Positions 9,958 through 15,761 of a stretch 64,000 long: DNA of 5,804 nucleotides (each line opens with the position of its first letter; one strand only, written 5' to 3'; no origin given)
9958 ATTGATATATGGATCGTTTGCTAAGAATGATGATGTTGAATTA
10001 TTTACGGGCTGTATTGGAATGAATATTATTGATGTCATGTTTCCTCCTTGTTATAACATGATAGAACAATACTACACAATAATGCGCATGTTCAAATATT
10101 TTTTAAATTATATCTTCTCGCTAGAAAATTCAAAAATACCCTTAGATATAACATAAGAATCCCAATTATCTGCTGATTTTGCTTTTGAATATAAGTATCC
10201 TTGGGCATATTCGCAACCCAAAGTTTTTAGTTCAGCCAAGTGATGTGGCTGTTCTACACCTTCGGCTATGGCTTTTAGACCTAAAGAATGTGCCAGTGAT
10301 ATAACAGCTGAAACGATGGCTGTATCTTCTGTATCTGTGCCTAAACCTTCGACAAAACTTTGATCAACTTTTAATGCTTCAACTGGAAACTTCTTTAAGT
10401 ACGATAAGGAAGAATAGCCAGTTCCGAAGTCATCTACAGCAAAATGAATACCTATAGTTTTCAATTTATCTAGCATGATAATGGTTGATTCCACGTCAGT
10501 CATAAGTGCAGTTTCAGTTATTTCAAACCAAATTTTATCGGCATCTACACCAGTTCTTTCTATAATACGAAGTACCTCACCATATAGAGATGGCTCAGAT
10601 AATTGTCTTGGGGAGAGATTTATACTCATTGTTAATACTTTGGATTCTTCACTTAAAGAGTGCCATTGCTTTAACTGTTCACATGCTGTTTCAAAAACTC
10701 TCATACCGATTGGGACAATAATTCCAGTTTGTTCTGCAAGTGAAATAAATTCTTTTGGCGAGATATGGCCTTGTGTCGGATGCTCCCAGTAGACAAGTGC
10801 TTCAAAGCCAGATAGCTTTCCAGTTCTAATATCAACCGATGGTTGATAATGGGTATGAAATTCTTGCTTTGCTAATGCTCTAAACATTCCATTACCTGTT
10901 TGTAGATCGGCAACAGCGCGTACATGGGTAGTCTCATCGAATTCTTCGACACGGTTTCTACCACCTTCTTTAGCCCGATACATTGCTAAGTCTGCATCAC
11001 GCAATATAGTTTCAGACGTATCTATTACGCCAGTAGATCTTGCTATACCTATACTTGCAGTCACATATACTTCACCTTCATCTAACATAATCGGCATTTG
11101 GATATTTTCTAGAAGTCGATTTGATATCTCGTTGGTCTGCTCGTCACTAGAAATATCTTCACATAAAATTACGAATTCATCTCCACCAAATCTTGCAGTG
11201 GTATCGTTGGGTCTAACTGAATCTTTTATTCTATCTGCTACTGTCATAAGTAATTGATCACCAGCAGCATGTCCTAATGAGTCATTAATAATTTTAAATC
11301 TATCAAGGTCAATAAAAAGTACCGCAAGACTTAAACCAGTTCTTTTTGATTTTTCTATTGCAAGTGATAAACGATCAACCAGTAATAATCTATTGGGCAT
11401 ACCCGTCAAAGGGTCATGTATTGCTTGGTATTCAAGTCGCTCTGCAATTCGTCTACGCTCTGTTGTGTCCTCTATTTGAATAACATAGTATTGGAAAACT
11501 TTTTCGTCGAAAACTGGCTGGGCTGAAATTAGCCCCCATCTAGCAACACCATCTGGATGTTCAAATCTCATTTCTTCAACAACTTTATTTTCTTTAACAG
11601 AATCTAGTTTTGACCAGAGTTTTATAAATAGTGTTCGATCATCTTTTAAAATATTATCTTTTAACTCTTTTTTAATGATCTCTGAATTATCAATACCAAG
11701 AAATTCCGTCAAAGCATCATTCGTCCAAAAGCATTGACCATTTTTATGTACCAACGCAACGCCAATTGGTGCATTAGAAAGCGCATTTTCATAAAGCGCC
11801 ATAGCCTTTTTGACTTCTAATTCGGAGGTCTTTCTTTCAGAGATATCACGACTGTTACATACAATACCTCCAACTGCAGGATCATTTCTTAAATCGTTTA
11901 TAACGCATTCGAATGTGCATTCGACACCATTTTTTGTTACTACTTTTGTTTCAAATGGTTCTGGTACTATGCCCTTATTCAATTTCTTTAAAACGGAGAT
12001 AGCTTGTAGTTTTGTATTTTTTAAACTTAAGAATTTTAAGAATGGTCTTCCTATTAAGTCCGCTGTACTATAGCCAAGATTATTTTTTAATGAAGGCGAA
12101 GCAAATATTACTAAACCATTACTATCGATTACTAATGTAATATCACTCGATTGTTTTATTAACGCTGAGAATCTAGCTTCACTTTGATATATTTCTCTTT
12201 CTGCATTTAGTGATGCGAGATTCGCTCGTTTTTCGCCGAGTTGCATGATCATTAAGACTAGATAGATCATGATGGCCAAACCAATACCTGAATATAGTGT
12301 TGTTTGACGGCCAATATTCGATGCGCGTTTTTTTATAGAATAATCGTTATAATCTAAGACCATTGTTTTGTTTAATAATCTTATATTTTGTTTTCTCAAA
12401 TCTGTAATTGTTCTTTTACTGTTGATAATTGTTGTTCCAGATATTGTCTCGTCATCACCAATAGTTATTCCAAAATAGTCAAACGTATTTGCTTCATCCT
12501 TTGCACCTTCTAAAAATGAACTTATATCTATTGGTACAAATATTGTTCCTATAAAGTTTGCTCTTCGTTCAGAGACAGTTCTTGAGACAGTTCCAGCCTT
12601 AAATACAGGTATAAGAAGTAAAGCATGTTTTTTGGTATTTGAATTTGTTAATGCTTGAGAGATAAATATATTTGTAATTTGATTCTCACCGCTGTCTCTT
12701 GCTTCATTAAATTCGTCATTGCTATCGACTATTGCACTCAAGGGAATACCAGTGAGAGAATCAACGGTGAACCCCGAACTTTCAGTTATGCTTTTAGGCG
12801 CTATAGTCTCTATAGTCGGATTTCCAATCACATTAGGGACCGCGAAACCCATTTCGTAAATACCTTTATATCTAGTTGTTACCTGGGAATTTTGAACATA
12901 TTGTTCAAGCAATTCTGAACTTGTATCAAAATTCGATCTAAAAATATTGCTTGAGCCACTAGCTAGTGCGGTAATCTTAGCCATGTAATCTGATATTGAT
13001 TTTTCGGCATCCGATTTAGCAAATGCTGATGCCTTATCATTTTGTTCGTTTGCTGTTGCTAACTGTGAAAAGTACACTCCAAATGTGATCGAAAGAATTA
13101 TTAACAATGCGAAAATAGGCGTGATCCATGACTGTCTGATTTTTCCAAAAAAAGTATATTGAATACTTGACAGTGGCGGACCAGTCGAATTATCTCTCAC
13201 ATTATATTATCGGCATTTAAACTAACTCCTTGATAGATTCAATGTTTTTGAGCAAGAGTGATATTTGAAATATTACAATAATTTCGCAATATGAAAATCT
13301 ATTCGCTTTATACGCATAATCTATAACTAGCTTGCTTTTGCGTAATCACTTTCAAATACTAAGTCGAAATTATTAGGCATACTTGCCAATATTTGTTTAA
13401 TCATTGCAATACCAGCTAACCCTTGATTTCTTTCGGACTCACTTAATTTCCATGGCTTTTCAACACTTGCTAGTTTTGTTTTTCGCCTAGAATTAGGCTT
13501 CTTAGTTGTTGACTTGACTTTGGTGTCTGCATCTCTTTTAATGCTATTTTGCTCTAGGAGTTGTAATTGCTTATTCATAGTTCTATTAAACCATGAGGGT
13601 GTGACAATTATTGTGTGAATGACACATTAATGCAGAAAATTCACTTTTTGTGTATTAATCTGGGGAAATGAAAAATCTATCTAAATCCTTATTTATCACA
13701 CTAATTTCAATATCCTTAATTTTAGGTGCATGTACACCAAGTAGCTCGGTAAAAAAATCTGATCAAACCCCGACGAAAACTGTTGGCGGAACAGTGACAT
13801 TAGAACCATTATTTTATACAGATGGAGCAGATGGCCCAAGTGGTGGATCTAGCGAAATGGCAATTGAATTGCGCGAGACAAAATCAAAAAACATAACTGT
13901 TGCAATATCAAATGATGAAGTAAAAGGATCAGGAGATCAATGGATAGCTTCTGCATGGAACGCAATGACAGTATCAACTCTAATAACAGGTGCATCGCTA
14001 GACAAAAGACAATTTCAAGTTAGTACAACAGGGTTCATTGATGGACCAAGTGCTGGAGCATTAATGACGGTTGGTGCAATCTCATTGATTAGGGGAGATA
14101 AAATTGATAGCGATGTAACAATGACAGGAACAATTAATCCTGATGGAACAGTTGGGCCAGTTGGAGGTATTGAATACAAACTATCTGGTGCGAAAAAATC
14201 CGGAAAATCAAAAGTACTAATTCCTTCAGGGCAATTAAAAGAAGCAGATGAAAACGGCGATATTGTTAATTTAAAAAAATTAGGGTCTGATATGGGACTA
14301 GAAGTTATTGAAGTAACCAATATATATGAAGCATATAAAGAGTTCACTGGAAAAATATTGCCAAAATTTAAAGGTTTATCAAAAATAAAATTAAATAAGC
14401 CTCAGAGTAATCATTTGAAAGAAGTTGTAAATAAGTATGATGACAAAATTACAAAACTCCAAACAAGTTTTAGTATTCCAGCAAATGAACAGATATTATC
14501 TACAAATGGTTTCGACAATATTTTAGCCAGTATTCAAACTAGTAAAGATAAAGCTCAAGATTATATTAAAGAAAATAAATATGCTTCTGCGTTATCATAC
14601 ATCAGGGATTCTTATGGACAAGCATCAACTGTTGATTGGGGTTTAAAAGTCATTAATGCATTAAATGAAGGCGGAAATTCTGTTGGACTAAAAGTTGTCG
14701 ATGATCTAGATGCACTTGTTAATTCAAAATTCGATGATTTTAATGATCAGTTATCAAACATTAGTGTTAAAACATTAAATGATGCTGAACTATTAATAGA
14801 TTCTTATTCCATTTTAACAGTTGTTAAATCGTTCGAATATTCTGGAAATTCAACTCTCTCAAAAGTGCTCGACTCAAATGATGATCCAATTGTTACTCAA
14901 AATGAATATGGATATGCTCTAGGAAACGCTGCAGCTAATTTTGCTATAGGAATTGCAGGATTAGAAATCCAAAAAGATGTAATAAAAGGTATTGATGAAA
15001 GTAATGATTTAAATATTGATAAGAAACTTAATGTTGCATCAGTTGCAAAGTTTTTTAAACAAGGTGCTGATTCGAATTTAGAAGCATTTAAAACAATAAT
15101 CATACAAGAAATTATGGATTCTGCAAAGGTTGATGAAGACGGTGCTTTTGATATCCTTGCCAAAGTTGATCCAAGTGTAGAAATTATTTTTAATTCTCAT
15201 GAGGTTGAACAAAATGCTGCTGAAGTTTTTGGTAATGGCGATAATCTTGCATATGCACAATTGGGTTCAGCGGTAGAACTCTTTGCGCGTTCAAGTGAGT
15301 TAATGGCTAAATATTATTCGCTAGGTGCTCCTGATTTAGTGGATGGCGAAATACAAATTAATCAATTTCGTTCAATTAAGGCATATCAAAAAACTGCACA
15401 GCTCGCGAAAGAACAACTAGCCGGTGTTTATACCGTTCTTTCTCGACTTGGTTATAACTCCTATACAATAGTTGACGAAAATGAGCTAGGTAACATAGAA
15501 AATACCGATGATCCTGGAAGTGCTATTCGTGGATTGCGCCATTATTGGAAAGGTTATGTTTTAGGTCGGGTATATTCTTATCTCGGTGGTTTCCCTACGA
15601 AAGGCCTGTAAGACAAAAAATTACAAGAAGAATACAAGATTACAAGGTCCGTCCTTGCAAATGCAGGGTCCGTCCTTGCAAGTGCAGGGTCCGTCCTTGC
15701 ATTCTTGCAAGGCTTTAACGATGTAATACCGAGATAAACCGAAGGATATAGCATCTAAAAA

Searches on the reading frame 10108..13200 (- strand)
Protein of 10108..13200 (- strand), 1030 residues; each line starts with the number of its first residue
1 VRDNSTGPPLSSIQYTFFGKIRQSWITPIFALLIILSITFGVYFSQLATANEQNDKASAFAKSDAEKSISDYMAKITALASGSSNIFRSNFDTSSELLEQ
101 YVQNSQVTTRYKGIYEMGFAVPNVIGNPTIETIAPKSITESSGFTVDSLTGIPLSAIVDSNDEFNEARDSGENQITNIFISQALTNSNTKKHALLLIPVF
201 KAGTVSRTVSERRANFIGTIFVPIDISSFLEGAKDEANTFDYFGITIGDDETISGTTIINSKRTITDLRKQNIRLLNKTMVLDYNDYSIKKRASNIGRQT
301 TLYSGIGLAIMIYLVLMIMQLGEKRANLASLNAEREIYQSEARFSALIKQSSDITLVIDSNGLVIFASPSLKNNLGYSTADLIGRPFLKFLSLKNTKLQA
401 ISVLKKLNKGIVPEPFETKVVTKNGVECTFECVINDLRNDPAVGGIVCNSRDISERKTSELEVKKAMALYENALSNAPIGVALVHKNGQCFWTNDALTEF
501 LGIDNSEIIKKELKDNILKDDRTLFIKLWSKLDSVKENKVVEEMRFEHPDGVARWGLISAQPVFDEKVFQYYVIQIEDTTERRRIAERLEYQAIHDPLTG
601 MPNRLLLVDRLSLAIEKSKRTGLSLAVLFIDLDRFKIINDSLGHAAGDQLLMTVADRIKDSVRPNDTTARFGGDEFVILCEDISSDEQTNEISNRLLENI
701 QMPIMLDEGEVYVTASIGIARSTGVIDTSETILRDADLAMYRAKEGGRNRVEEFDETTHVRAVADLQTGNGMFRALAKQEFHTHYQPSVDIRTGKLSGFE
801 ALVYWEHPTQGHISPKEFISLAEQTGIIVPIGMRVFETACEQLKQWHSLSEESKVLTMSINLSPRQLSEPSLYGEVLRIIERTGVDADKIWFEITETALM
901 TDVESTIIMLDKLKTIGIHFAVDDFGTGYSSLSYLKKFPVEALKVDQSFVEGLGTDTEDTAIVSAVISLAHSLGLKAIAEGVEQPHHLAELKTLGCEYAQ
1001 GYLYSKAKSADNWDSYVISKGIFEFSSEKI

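Call 69: search_protein_families(library=pfam, proteins=[window:10108-13200:-], max_evalue=0.00001)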
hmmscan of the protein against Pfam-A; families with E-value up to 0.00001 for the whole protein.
window:10108-13200:- (1030 aa): 8 families
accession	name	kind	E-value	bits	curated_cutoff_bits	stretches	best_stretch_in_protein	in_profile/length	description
PF00563.25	EAL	-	8.3e-73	245.1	31.3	1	774-1006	6-235/236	EAL domain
PF00990.26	GGDEF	-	3.5e-47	160.6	23.8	1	593-750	1-161/161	Diguanylate cyclase, GGDEF domain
PF13426.13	PAS_9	-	9.6e-20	71.2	27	2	353-455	2-103/103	PAS domain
PF00989.32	PAS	-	6.3e-17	62.1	22.6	1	469-567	2-100/113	PAS fold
PF08448.16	PAS_4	-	1e-14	55.1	23.1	1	474-584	1-110/110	PAS fold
PF03924.19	CHASE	-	3.9e-09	37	25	1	164-249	94-178/189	CHASE domain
PF08447.18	PAS_3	-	1.6e-08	35.1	25.6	0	494-567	5-79/89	PAS fold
PF13188.13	PAS_8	-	1.7e-07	31.4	21.8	0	469-513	2-46/65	PAS domain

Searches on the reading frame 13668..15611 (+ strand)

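Call 69: search_protein_families(library=pfam, proteins=[window:13668-15611:+], max_evalue=0.00001)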
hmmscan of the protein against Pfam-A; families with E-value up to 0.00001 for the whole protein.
window:13668-15611:+ (647 aa): 1 family
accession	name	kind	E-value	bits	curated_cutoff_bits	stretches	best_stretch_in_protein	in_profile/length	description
PF05362.19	Lon_C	-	1.2e-13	51.6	21.1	1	125-195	108-178/205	Lon protease (S16) C-terminal proteolytic domain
